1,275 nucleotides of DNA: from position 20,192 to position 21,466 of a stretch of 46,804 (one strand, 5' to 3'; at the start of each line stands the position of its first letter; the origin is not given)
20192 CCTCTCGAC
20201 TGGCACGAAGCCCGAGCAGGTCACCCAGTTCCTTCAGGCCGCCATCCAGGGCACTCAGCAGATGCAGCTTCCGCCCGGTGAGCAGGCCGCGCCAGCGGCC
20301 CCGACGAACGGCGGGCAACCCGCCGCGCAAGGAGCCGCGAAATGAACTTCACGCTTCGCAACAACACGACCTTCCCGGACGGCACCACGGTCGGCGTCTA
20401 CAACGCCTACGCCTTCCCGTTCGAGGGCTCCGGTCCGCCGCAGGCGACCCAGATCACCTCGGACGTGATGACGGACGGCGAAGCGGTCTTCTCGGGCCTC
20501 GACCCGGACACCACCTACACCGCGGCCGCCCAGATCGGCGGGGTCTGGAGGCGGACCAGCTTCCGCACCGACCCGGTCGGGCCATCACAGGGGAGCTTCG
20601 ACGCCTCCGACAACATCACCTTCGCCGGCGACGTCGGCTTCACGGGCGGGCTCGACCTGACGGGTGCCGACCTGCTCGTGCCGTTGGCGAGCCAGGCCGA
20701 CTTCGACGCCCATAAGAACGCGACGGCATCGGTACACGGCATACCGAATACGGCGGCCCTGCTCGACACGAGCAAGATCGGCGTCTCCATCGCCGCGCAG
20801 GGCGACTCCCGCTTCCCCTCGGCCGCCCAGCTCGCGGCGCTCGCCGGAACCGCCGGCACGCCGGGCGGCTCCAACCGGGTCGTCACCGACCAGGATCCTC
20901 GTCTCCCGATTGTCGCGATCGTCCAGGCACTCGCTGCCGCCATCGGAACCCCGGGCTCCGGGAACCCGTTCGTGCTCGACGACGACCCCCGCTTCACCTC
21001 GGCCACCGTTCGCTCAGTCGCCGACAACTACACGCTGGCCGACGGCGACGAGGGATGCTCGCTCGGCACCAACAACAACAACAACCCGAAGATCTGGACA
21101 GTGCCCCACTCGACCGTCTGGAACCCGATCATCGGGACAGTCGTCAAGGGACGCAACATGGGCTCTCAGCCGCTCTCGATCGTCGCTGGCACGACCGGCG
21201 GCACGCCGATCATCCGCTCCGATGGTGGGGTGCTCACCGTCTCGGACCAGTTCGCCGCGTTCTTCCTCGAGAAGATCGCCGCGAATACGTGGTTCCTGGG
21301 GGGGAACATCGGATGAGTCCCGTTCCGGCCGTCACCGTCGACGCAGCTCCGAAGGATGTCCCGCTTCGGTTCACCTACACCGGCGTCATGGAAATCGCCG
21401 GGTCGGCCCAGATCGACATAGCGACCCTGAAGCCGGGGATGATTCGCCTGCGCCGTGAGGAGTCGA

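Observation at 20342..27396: Three proteins between portal and scaffold share an N-terminal FP-x-GT-x-V module fused to different C-terminal parts, alongside a free glycosidase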

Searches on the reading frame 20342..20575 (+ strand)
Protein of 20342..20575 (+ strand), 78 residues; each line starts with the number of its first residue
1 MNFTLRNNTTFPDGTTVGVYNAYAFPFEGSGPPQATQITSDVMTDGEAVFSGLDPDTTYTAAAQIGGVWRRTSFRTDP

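Call 33: search_protein_representatives(alignment_id=A1)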
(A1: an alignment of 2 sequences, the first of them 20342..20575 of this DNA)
Query: 2 sequences, 81 profile positions. Proteins with E-value up to 0.001 (for the whole library): 738; up to 1e-10: 160; up to 1e-30: 2. The best 150 are listed.
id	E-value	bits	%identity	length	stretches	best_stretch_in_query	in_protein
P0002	7.7e-42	157.2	-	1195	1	1-81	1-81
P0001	1.4e-38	146.8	-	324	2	1-81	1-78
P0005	1.9e-24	101.5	-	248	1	1-81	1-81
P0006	2.1e-22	95.0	-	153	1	1-80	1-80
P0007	3.4e-22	94.3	-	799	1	10-80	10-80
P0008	5.7e-22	93.6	-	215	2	1-81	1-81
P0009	7.6e-22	93.2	-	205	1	1-80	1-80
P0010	1.8e-21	92.0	-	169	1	1-81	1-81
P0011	2.5e-21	91.5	-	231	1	1-80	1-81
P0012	1.2e-20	89.3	-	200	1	1-80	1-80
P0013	4.7e-20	87.4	-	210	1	1-79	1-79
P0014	2.6e-19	85.1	-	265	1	3-81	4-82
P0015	3.8e-19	84.5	-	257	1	1-80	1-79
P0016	5.1e-19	84.1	-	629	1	1-79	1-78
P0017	1.3e-18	82.8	-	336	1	1-78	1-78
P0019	1.7e-18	82.5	-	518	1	1-81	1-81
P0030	5.0e-16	74.5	-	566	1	1-76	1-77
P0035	1.9e-15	72.6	-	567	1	1-79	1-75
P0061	5.7e-14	67.9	-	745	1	10-80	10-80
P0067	9.8e-14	67.2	-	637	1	1-79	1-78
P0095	1.5e-12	63.3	-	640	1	9-80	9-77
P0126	1.8e-11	59.9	-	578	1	1-78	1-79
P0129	2.2e-11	59.7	-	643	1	3-80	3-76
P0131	2.2e-11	59.6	-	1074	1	1-76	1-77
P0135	2.8e-11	59.3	-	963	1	1-79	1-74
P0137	3.1e-11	59.2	-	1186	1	1-80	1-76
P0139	3.3e-11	59.1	-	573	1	9-79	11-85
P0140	3.3e-11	59.0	-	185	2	4-77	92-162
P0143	3.9e-11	58.8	-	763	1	1-81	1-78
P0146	4.5e-11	58.6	-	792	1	10-80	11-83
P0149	4.9e-11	58.5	-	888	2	3-81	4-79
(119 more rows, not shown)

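Call 37: list_cluster_members(proteins=[P0005, P0007, P0008, P0016, P0019, P0030, P0035, P0131, P0137, P0143])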
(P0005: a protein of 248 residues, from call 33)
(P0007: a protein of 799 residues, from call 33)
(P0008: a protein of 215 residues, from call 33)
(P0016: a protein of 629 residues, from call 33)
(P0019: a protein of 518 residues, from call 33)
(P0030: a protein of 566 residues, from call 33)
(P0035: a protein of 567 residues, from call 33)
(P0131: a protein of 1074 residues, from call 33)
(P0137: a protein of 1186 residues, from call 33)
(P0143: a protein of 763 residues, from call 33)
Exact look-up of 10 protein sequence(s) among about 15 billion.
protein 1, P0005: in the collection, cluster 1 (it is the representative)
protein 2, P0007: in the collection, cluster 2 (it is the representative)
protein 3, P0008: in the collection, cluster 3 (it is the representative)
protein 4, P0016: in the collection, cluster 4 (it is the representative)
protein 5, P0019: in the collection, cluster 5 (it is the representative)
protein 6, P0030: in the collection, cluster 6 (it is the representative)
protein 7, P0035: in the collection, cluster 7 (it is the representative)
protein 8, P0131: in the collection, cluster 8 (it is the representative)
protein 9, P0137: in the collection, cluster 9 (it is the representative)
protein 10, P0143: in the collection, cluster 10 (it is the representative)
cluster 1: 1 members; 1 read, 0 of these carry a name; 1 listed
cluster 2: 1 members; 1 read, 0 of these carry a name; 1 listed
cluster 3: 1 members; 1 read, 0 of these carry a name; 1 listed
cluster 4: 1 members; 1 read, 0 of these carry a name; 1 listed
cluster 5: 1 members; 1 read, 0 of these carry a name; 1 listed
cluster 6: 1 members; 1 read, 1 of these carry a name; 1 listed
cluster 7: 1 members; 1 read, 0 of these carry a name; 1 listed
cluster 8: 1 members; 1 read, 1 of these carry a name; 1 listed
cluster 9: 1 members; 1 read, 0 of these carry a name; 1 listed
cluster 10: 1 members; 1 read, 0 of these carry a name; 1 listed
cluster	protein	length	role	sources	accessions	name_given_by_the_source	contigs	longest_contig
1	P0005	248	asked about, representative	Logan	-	-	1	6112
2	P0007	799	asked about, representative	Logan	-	-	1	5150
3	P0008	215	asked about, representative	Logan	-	-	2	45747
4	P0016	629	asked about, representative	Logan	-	-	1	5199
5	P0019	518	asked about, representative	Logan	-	-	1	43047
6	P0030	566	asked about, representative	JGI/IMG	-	hypothetical protein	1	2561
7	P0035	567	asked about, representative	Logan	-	-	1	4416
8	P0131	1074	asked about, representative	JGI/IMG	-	hypothetical protein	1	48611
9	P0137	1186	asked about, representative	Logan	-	-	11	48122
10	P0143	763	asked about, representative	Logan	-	-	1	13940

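Call 38: find_encoding_contigs(protein=P0137, flank=10000, max_places=3)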
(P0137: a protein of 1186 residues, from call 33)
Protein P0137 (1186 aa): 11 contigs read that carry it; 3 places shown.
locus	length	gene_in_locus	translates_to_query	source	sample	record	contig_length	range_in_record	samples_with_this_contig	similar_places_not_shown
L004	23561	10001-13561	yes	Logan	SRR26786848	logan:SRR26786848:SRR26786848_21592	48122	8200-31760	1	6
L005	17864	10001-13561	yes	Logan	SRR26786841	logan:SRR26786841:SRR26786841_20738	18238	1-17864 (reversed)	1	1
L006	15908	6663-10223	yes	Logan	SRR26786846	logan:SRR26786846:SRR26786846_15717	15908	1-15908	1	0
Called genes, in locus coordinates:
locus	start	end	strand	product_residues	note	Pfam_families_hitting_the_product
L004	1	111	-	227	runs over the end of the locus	-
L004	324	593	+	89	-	-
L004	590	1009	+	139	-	-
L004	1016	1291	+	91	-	-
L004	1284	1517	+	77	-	-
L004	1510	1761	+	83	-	-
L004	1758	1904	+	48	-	-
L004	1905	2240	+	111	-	-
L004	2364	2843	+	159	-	PF13392:HNH_3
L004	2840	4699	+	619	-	-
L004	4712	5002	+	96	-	-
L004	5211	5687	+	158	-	-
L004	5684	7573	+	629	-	PF23899:SU10_portal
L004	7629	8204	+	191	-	-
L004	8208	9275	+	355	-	-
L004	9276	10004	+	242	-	-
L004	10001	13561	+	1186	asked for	PF13088:BNR_2 (faint)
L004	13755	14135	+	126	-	-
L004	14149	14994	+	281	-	-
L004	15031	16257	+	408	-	PF17236:SU10_MCP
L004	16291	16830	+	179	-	PF13392:HNH_3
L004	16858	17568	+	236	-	-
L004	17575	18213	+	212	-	PF24175:SU10_adaptor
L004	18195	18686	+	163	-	PF13392:HNH_3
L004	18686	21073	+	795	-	-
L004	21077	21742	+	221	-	-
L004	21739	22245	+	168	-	-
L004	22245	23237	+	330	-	-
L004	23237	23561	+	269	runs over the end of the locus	-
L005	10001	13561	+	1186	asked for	PF13088:BNR_2 (faint)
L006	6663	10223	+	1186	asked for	PF13088:BNR_2 (faint)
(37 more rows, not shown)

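Call 41: find_encoding_contigs(protein=P0131, flank=10000, max_places=1)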
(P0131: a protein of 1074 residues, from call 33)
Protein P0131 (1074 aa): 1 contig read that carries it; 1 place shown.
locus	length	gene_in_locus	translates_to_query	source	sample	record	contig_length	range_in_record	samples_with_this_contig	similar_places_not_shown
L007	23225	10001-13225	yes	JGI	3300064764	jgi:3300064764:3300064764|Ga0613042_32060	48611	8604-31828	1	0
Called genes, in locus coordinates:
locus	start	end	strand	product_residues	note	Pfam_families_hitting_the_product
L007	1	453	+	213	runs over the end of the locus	-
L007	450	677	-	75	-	-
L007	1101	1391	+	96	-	-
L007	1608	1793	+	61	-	PF12728:HTH_17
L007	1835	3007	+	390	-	PF00589:Phage_integrase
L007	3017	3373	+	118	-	-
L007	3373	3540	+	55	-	-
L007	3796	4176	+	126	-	-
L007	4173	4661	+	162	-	PF02661:Fic (weak)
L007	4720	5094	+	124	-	-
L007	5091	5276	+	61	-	-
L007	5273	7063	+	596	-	-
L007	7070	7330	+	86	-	-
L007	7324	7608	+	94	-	-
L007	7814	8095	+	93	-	-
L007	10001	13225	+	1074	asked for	-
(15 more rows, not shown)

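Call 42: find_encoding_contigs(protein=P0019, flank=10000, max_places=1)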
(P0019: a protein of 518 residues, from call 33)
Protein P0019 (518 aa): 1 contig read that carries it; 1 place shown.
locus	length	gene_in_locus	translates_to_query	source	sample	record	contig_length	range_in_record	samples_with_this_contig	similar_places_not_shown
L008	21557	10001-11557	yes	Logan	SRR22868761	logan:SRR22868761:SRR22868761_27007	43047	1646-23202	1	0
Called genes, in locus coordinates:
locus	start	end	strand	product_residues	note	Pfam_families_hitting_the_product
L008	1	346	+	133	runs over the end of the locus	-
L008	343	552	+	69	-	-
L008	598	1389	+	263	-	-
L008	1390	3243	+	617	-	-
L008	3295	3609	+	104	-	-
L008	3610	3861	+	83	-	-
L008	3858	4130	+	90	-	-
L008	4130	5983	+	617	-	PF23899:SU10_portal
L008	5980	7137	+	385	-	-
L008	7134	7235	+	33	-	-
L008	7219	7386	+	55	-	-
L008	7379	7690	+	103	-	-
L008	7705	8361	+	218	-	-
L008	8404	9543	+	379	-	PF17236:SU10_MCP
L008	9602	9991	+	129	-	-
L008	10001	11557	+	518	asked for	-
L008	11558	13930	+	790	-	PF22842:Pel9A-like_beta_helix (weak)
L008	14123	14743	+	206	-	PF24175:SU10_adaptor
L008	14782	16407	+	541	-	-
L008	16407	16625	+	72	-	-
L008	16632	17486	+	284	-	-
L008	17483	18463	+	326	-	-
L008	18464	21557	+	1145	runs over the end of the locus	-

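Call 43: find_encoding_contigs(protein=P0008, flank=10000, max_places=1)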
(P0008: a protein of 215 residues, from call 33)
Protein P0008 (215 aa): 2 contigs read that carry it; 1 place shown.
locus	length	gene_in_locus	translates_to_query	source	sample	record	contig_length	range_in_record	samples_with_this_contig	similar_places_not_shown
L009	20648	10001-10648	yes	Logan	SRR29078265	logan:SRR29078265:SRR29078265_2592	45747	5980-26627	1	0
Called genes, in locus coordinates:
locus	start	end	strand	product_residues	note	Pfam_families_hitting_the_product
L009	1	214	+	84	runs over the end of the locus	-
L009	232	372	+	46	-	-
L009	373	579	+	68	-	-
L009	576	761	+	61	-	-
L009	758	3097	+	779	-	PF00772:DnaB, PF14528:LAGLIDADG_3, PF03796:DnaB_C, PF13481:AAA_25 (weak)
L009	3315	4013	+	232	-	-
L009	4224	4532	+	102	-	PF21983:NikA-like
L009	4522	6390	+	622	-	-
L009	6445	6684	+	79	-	-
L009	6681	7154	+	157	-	-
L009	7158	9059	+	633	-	PF23899:SU10_portal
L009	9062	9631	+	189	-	-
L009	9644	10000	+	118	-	-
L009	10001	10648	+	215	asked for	-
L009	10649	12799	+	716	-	-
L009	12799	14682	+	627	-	PF12708:Pect-lyase_RHGA_epim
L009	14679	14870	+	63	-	-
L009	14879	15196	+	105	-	-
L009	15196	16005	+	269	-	-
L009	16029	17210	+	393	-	PF17236:SU10_MCP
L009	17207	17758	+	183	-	-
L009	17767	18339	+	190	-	-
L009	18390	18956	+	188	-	PF24175:SU10_adaptor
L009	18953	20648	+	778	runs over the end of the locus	-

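Call 82: search_protein_families(library=pfam, proteins=[L004:9276-10001:+, L009:10649-12796:+], max_evalue=0.01)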
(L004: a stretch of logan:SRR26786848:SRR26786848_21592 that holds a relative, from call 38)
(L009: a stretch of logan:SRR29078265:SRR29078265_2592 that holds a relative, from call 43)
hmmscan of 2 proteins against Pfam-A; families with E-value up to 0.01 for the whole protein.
L004:9276-10001:+ (242 aa): 0 families

L009:10649-12796:+ (716 aa): 2 families
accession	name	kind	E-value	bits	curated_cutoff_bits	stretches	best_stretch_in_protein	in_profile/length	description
PF18370.7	RGI_lyase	-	0.0015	19.3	27.8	1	419-479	18-79/86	Rhamnogalacturonan I lyases beta-sheet domain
PF17957.7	Big_7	-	0.005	17.9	24.1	1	406-467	6-68/70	Bacterial Ig domain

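Call 87: list_cluster_members(proteins=[P0149, P0135, P0061, P0146, P0129, P0095, P0067, P0139, P0126, P0140])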
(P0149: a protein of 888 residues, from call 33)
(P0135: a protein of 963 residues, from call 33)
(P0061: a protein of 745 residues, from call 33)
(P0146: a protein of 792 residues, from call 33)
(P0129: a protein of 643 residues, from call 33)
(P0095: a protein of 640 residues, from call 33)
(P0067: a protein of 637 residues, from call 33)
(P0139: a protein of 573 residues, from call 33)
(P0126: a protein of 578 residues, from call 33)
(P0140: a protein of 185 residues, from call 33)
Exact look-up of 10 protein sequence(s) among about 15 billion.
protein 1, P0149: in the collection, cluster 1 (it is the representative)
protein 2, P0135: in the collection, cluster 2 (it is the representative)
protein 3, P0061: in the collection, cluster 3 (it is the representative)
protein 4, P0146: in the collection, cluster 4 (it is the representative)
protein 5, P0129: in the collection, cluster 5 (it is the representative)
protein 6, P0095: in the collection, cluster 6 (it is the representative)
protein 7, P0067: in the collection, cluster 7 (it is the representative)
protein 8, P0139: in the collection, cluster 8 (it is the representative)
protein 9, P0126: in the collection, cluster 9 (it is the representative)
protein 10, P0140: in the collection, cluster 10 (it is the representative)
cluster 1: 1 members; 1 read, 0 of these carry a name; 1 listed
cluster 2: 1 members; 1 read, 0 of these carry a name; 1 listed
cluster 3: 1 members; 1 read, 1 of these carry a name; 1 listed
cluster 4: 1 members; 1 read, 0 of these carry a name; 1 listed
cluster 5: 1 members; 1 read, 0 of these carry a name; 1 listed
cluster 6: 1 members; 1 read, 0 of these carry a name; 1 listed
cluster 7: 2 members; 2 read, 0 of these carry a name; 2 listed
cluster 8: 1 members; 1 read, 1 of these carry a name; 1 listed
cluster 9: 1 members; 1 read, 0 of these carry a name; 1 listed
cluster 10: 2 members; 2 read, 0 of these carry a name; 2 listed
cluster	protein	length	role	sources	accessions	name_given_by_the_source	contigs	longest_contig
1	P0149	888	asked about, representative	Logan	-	-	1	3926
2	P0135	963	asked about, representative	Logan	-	-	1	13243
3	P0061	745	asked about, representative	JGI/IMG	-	hypothetical protein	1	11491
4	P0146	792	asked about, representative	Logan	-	-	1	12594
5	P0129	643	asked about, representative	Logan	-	-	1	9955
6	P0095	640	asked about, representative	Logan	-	-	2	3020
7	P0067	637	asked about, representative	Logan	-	-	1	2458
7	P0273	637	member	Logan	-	-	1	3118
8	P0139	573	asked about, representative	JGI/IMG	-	hypothetical protein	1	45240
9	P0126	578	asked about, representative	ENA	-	-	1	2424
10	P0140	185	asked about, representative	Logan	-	-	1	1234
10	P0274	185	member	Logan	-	-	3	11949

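Call 88: find_encoding_contigs(protein=P0139, flank=10000, max_places=1)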
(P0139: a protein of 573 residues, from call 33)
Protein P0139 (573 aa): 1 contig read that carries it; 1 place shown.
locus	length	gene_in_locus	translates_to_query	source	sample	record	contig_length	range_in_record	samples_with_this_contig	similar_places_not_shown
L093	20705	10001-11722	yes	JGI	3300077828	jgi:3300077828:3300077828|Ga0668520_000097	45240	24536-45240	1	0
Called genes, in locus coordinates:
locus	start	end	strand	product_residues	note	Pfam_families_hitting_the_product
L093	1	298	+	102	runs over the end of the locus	-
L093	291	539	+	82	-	PF01844:HNH, PF14279:HNH_5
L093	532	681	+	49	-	-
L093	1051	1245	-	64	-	-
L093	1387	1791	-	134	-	-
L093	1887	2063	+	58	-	-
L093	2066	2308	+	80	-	-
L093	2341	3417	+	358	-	PF00589:Phage_integrase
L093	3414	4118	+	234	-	-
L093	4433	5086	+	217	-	-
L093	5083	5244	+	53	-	-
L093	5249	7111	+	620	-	-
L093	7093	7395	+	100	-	-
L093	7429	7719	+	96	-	-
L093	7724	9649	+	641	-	PF23899:SU10_portal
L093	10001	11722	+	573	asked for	-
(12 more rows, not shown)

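Call 89: find_encoding_contigs(protein=P0135, flank=10000, max_places=1)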
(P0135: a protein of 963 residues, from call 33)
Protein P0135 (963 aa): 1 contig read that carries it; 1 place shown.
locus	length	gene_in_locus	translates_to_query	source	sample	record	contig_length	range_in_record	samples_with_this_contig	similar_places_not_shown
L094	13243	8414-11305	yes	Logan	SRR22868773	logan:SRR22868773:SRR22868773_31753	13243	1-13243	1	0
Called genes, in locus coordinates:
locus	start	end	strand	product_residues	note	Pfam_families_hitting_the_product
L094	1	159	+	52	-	?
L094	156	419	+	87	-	-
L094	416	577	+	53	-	-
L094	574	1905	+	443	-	PF12705:PDDEXK_1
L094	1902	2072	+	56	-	-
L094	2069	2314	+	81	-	PF12728:HTH_17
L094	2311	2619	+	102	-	-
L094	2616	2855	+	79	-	-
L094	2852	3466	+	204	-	-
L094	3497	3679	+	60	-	-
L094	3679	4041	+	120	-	-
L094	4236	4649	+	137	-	-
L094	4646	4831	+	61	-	-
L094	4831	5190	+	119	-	-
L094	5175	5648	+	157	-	-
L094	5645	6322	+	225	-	-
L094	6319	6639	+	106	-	-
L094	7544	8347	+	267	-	-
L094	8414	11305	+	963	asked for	PF12708:Pect-lyase_RHGA_epim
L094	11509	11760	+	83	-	-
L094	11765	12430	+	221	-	-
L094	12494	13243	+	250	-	?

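Call 90: find_encoding_contigs(protein=P0146, flank=10000, max_places=1)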
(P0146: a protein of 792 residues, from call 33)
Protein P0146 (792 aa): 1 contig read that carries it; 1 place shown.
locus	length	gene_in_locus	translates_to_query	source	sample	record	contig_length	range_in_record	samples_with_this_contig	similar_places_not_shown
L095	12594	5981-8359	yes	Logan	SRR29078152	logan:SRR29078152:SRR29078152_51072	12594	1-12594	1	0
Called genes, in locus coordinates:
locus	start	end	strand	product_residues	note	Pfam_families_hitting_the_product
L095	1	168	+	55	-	?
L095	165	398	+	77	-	-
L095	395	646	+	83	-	-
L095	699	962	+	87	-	-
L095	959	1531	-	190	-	-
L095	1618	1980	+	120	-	-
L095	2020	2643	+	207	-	-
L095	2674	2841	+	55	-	-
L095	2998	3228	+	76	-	-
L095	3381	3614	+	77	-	-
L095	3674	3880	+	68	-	-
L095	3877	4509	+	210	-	-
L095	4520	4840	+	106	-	-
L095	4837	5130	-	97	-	-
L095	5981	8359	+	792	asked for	-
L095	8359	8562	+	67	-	-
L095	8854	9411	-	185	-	-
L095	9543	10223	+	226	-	-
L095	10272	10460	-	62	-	-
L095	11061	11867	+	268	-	-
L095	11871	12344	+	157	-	-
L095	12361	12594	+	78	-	?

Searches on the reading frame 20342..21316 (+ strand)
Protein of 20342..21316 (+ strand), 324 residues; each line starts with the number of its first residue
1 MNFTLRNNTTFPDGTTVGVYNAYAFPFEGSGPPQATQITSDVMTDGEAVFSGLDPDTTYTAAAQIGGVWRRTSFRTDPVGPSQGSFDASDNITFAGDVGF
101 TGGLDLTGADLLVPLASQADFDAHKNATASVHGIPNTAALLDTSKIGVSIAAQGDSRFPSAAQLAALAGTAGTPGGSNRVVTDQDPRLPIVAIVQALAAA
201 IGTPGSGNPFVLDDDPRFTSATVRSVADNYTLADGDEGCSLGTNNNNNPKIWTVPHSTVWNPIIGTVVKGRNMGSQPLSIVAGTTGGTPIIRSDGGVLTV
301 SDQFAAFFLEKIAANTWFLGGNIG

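Call 5: search_protein_families(library=pfam, proteins=[window:20342-21316:+], max_evalue=0.1)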
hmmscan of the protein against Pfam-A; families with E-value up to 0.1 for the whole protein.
window:20342-21316:+ (324 aa): 0 families

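Call 9: search_protein_families(library=phrogs, proteins=[window:20342-21316:+], max_evalue=0.01)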
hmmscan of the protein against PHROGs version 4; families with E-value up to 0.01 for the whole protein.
window:20342-21316:+ (324 aa): 0 families

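Call 13: find_homologous_proteins(query=window:20342-21316:+, max_evalue=0.001)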
Query window:20342-21316:+ (324 aa): 1 proteins with E <= 0.001 among 8000 candidates.
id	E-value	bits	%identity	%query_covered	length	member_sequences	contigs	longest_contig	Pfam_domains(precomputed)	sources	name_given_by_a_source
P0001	4.0e-209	711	100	100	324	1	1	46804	-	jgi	jgi:hypothetical protein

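Call 95: search_protein_families(library=ncbifam, proteins=[window:20342-21316:+], max_evalue=0.01)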
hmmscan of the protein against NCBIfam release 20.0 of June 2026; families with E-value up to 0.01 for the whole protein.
window:20342-21316:+ (324 aa): 0 families
